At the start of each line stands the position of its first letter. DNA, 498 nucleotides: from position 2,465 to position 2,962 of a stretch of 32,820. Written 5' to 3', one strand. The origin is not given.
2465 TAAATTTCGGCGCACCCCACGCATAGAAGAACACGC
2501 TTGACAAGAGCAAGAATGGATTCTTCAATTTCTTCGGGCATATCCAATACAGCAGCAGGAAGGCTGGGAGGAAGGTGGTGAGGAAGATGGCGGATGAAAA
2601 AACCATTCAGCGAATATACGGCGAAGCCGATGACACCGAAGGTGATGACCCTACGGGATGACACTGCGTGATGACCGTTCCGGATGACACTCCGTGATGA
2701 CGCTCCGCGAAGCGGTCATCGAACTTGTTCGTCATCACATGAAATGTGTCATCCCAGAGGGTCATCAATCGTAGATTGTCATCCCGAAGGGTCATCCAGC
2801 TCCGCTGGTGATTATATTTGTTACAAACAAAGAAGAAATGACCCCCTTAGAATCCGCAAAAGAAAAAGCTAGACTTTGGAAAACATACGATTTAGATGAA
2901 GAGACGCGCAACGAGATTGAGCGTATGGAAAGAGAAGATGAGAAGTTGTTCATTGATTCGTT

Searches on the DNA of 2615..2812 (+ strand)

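Call 76: search_dna_similar(query=window:2615-2812:+, collection=phages, mode=distant, max_evalue=0.001, max_rows=10)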
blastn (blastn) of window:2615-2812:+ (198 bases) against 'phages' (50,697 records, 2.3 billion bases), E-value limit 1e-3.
No match.

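Call 77: search_dna_similar(query=window:2615-2812:+, collection=plasmids, mode=distant, max_evalue=0.001, max_rows=10)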
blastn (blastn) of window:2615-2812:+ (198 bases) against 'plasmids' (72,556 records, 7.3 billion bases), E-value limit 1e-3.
No match.
